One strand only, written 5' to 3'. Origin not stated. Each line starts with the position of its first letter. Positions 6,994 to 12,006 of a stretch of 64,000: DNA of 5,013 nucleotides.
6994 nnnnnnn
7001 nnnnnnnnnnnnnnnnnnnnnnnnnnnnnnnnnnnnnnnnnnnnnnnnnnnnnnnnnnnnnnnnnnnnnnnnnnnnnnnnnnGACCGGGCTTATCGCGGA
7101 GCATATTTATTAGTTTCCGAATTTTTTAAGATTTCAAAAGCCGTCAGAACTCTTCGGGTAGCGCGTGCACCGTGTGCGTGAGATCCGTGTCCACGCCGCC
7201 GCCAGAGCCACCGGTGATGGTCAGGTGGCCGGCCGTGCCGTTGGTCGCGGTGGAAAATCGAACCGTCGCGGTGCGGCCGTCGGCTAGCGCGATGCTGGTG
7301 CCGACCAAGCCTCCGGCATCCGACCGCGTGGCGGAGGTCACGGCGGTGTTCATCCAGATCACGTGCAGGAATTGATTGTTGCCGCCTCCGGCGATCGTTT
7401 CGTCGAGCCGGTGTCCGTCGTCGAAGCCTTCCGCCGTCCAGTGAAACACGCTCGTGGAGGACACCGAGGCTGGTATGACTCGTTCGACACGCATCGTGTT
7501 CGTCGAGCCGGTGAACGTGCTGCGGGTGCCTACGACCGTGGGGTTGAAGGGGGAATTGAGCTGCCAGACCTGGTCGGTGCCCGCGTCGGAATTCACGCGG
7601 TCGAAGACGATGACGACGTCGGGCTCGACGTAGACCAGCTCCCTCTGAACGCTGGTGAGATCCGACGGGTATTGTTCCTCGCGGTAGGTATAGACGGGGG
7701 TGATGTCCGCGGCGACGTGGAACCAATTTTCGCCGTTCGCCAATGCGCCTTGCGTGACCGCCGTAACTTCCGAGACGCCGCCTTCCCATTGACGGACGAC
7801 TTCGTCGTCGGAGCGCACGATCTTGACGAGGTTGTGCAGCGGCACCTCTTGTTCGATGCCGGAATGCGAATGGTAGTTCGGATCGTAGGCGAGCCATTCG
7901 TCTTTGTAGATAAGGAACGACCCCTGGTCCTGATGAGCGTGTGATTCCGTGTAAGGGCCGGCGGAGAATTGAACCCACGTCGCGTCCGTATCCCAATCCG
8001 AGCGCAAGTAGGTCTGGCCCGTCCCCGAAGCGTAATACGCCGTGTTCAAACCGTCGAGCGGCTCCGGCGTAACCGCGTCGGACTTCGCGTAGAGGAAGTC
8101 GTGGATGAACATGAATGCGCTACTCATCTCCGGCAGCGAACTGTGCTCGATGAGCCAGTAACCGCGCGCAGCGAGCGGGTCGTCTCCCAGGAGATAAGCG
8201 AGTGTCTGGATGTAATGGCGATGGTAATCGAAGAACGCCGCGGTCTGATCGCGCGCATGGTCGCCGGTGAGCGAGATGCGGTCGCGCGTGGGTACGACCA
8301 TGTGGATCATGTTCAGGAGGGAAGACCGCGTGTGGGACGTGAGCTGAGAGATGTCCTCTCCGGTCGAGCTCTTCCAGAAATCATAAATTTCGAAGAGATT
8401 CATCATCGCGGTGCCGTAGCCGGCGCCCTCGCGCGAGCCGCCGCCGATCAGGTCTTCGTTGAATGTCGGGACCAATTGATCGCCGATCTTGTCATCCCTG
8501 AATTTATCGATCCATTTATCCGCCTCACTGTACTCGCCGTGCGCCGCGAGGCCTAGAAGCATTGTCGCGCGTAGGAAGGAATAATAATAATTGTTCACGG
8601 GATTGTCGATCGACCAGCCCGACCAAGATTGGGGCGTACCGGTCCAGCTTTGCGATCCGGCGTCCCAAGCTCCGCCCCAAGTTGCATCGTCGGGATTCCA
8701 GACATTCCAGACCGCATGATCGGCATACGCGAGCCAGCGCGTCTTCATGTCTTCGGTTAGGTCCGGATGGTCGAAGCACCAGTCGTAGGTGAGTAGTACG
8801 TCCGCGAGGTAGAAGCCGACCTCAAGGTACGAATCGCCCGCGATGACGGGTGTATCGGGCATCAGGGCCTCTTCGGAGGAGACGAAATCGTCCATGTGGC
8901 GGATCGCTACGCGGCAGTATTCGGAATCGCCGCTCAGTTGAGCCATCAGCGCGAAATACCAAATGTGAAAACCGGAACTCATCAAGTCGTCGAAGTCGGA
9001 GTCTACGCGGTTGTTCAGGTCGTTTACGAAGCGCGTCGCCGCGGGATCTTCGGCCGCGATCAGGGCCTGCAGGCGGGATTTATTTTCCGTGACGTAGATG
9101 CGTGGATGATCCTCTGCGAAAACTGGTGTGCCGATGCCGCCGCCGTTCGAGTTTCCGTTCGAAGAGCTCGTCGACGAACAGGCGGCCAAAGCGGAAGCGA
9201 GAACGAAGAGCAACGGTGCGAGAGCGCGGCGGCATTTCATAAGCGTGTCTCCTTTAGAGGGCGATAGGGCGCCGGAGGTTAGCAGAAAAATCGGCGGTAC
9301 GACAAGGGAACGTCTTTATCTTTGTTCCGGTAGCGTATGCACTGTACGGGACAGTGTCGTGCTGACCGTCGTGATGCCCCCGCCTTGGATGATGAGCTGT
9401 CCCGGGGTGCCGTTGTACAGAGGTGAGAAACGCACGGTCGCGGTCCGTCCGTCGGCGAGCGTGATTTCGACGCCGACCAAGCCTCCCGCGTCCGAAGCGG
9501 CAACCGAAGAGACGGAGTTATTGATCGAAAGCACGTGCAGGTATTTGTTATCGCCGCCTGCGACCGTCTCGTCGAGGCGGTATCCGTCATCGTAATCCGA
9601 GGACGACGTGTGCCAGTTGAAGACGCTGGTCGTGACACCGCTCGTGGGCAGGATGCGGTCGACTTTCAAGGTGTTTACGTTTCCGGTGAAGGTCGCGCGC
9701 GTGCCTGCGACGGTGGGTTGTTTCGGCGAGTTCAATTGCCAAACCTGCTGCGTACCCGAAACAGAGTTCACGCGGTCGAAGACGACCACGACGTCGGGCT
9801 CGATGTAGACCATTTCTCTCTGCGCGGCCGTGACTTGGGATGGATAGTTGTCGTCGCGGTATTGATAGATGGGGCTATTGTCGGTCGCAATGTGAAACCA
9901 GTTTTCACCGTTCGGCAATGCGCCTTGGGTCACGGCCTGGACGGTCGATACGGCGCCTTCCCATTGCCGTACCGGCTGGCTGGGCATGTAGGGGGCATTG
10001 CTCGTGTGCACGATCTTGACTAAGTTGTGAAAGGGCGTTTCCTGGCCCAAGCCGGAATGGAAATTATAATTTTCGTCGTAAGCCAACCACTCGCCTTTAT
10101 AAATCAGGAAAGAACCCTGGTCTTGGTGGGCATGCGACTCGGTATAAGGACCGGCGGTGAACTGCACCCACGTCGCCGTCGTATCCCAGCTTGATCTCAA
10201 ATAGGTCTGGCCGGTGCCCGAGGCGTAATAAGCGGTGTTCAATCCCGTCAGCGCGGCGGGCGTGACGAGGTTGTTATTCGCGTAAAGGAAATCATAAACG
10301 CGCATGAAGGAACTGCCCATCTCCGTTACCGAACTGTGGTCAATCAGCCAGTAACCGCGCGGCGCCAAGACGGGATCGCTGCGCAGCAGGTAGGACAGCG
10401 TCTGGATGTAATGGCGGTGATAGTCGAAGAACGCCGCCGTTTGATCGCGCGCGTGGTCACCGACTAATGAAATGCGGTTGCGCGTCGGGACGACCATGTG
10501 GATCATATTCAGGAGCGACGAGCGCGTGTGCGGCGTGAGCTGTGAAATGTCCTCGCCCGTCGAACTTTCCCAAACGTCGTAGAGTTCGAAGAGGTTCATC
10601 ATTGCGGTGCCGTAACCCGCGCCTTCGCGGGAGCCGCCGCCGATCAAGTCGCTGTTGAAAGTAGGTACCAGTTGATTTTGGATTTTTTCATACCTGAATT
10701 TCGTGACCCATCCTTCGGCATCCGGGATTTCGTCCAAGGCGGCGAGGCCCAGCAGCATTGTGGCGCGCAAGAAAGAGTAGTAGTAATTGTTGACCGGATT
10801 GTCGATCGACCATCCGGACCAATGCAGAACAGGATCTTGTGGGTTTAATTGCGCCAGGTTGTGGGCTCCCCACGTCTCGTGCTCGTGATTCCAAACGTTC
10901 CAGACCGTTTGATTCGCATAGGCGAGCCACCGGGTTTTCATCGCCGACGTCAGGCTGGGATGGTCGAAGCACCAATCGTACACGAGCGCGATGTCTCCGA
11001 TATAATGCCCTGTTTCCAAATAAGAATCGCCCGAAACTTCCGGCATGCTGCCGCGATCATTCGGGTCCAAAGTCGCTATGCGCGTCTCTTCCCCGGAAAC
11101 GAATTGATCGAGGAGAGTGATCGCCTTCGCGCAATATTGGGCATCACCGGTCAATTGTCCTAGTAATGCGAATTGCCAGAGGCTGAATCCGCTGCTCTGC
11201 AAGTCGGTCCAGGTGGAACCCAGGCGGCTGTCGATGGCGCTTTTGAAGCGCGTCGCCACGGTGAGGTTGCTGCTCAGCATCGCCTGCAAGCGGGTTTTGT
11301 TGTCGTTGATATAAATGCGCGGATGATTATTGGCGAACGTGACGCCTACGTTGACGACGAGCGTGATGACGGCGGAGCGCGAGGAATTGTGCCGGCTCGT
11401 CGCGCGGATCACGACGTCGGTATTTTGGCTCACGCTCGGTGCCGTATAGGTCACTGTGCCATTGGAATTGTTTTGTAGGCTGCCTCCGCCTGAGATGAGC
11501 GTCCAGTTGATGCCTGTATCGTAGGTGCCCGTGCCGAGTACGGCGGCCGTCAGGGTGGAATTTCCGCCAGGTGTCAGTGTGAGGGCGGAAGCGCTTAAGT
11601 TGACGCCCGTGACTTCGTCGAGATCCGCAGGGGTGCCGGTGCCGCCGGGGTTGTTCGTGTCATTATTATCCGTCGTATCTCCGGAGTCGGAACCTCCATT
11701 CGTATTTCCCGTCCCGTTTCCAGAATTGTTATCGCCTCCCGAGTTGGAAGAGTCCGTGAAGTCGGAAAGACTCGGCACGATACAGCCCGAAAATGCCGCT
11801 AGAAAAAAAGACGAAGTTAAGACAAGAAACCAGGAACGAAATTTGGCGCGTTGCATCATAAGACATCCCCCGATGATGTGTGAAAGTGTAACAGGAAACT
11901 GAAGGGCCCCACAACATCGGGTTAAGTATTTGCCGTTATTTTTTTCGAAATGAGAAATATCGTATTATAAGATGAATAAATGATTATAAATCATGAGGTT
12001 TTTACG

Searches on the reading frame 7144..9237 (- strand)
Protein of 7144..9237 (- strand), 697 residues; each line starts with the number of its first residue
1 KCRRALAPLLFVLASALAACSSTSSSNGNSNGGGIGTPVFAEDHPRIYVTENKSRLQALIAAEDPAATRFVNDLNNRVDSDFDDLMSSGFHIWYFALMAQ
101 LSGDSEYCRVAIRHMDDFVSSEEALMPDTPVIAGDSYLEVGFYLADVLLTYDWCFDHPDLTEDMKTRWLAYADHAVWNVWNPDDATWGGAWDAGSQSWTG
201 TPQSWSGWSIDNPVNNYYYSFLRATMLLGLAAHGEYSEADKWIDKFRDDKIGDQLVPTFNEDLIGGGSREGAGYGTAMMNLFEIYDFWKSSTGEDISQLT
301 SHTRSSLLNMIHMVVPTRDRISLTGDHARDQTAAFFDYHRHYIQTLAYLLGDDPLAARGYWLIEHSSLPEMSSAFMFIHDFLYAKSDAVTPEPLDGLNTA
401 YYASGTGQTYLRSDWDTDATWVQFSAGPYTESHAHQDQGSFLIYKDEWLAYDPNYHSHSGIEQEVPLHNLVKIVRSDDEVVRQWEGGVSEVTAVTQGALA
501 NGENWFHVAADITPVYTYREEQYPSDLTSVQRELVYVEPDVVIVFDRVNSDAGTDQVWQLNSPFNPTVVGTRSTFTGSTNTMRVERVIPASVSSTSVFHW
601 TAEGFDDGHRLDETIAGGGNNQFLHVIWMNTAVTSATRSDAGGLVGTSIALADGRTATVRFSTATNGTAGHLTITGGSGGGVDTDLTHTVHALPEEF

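Call 20: search_protein_families(library=pfam, proteins=[window:7144-9237:-], max_evalue=0.01)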
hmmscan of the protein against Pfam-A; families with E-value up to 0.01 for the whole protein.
window:7144-9237:- (697 aa): 1 family
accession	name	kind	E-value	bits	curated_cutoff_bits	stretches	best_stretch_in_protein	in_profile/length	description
PF07940.18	Hepar_II_III_C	-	0.00054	20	24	0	411-444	17-50/237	Heparinase II/III-like, C-terminal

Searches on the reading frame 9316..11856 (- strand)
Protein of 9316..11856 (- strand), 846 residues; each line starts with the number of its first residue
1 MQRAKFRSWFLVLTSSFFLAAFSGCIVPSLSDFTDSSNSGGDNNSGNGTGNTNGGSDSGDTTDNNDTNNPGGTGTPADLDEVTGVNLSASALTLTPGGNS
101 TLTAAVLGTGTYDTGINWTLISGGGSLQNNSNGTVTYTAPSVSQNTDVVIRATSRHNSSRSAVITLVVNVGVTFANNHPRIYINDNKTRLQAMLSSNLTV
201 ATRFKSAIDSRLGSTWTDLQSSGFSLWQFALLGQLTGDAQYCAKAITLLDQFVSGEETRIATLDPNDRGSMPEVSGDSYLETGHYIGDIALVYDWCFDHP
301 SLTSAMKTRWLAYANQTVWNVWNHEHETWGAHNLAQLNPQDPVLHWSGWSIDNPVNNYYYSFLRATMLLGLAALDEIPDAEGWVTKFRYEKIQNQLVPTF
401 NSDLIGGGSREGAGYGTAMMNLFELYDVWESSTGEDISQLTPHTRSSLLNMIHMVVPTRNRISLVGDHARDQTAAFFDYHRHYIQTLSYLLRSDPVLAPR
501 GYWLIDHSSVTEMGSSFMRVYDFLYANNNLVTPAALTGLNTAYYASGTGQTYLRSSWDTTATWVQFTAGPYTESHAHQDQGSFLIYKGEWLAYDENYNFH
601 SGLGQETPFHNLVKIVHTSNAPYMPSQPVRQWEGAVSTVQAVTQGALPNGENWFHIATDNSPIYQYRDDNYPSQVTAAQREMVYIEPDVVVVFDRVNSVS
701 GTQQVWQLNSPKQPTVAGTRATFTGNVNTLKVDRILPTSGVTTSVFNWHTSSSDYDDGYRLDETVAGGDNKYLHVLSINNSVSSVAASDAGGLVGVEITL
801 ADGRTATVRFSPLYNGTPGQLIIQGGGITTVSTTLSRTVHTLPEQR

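Call 19: search_protein_families(library=pfam, proteins=[window:9316-11856:-], max_evalue=0.01)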
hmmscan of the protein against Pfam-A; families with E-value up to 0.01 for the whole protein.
window:9316-11856:- (846 aa): 1 family
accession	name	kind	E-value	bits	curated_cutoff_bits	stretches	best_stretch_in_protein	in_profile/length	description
PF07940.18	Hepar_II_III_C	-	0.0067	16.4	24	0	555-588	19-52/237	Heparinase II/III-like, C-terminal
